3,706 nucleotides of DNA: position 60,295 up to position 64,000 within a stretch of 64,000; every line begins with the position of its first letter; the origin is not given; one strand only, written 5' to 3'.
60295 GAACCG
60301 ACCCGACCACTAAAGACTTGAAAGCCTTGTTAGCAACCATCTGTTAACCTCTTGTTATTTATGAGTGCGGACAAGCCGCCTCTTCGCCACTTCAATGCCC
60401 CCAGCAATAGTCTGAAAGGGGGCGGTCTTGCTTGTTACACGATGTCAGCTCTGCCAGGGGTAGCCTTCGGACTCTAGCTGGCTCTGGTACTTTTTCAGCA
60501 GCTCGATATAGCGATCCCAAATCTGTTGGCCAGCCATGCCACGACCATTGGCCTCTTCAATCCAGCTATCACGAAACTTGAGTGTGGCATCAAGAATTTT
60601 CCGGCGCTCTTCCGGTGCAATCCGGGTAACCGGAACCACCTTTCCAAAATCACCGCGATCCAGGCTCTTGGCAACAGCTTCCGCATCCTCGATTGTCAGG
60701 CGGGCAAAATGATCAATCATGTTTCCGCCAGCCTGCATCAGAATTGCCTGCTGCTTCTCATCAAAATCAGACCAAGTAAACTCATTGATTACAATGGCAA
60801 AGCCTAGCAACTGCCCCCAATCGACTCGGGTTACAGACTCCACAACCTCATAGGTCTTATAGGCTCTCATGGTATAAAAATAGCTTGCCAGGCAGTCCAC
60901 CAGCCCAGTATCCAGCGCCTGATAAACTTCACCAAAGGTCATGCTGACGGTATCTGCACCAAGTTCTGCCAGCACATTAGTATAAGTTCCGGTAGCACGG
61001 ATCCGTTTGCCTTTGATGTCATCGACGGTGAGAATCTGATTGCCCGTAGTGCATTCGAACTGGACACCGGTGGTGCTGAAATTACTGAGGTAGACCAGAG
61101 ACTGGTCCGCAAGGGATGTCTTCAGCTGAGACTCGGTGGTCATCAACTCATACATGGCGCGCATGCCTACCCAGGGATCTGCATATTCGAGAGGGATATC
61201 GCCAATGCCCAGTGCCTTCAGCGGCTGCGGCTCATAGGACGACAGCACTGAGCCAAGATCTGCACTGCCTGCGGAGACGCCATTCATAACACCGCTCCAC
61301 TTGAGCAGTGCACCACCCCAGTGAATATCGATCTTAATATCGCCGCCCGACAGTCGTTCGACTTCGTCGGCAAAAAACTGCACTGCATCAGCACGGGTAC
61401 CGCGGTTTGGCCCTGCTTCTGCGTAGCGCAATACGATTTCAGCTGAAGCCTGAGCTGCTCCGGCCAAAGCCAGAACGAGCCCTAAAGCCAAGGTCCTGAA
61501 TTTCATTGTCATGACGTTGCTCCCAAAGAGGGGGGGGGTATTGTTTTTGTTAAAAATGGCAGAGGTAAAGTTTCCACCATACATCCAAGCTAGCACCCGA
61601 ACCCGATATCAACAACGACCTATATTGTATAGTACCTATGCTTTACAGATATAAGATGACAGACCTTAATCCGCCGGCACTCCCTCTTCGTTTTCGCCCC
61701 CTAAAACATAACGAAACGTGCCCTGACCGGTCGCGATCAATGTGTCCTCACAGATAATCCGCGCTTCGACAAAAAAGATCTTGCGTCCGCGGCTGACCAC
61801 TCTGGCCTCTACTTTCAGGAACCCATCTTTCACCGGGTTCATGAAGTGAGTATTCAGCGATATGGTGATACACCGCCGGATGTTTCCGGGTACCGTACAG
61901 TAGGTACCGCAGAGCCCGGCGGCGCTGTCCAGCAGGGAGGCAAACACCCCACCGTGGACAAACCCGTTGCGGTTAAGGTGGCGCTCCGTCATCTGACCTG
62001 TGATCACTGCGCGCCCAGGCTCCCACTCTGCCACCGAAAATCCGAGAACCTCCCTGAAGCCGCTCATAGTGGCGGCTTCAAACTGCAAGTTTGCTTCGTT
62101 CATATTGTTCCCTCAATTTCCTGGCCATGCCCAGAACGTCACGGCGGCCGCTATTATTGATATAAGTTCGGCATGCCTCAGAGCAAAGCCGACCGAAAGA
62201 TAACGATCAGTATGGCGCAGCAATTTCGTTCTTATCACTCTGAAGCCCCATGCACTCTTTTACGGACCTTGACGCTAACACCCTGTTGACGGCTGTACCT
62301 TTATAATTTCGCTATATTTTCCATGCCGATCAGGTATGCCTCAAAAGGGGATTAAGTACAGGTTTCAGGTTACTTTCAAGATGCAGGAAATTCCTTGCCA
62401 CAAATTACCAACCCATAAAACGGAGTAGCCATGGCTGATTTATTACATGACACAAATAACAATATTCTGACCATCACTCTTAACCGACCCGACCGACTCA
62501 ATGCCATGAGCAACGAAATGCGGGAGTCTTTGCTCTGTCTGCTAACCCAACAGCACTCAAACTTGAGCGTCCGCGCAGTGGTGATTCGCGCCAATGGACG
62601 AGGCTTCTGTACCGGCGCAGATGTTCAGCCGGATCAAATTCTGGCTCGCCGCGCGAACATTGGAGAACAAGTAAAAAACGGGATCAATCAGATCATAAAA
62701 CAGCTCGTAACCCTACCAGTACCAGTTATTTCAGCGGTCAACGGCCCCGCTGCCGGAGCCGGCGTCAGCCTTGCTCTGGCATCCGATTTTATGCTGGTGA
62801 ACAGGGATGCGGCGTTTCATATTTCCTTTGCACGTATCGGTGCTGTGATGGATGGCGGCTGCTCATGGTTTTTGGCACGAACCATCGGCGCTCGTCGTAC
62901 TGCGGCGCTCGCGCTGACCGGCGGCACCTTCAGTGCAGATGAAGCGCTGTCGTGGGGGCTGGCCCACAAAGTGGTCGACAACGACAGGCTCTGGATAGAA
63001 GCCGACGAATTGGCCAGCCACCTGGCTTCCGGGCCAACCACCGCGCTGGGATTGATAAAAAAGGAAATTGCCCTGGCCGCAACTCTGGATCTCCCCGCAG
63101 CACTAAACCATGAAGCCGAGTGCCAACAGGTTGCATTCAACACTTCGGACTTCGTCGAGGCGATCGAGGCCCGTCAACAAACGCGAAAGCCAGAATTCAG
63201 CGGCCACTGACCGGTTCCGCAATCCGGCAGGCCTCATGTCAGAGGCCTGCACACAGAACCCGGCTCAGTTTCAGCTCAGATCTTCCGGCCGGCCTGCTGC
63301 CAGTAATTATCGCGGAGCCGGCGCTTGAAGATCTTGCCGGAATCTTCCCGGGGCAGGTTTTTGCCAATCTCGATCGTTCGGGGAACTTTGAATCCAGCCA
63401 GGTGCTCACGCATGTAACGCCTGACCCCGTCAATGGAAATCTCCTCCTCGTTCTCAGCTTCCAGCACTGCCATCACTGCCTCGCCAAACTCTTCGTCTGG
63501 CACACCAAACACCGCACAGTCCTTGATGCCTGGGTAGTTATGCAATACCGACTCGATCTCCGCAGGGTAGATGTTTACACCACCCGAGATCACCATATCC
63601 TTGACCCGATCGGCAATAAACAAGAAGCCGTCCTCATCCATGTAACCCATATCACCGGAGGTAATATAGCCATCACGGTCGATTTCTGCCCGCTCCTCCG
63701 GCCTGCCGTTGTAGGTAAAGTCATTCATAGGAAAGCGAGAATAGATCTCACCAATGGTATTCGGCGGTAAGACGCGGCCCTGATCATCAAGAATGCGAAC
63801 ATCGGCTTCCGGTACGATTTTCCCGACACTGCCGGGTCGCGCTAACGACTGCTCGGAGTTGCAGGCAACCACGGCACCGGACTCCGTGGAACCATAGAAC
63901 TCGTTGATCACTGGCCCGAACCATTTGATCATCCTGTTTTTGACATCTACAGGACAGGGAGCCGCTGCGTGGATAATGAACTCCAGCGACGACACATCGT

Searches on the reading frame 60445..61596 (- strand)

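Call 11: search_protein_families(library=pfam, proteins=[window:60445-61596:-], max_evalue=0.00001)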
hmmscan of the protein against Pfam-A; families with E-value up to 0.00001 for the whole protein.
window:60445-61596:- (383 aa): 1 family
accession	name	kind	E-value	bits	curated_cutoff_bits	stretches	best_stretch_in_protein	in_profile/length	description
PF03480.18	DctP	-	3.9e-28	99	23.4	1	65-331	8-268/286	Bacterial extracellular solute-binding protein, family 7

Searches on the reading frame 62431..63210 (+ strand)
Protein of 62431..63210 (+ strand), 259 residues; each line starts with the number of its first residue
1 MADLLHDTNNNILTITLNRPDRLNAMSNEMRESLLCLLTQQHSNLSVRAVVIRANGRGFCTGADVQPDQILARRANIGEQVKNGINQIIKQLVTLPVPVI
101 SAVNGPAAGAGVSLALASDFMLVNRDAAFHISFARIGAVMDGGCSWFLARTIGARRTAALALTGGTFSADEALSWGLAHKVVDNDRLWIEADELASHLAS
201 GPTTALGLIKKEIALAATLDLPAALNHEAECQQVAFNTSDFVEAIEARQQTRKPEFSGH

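Call 11: search_protein_families(library=pfam, proteins=[window:62431-63210:+], max_evalue=0.00001)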
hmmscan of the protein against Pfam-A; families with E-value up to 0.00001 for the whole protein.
window:62431-63210:+ (259 aa): 2 families
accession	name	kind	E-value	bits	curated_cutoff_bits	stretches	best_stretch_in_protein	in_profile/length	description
PF00378.25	ECH_1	-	7e-50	170.1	27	1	8-258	2-250/251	Enoyl-CoA hydratase/isomerase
PF16113.10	ECH_2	-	1.1e-33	117.6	27.2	1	14-187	3-177/335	Enoyl-CoA hydratase/isomerase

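Call 56: find_encoding_contigs(protein=window:62431-63210:+, flank=10000, max_places=2)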
Protein window:62431-63210:+ (259 aa): 23 contigs read that carry it; 1 place shown.
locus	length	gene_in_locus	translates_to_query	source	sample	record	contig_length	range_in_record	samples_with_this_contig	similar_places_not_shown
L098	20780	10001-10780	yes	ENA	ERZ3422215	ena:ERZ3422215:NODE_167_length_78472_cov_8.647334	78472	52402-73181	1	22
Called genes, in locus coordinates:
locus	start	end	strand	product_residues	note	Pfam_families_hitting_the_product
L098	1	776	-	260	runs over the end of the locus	PF00378:ECH_1, PF16113:ECH_2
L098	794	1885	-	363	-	PF00441:Acyl-CoA_dh_1, PF08028:Acyl-CoA_dh_2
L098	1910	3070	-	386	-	PF02771:Acyl-CoA_dh_N, PF02770:Acyl-CoA_dh_M, PF00441:Acyl-CoA_dh_1 (weak)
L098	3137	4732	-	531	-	PF00501:AMP-binding, PF13193:AMP-binding_C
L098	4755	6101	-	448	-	PF06808:DctM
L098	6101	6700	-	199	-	PF04290:DctQ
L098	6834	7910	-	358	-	PF03480:DctP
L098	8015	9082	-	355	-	PF03480:DctP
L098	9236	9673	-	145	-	PF13622:4HBT_3, PF03061:4HBT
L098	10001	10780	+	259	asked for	PF00378:ECH_1, PF16113:ECH_2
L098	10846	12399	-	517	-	PF00501:AMP-binding, PF13193:AMP-binding_C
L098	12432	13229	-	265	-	PF00378:ECH_1, PF16113:ECH_2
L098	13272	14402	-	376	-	PF02515:CoA_transf_3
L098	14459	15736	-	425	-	PF02515:CoA_transf_3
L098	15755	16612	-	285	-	PF22622:MFE-2_hydrat-2_N, PF13452:FAS1_DH_region (faint), PF01575:MaoC_dehydratas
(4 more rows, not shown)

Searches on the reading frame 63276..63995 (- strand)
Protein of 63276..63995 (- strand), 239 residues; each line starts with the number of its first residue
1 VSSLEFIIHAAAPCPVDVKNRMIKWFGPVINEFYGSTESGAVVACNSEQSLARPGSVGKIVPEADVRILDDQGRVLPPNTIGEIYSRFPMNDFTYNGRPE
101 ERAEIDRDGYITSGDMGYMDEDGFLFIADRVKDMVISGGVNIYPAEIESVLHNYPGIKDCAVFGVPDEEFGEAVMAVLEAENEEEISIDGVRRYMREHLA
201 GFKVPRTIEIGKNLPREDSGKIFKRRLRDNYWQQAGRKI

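Call 11: search_protein_families(library=pfam, proteins=[window:63276-63995:-], max_evalue=0.00001)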
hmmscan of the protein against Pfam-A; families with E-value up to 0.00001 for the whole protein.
window:63276-63995:- (239 aa): 2 families
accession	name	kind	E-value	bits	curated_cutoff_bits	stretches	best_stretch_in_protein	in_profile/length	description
PF00501.34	AMP-binding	-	1.7e-17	63.7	29.9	1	2-89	286-377/384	AMP-binding enzyme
PF13193.12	AMP-binding_C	-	1.4e-15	58.4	24.5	1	146-221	1-76/76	AMP-binding enzyme C-terminal domain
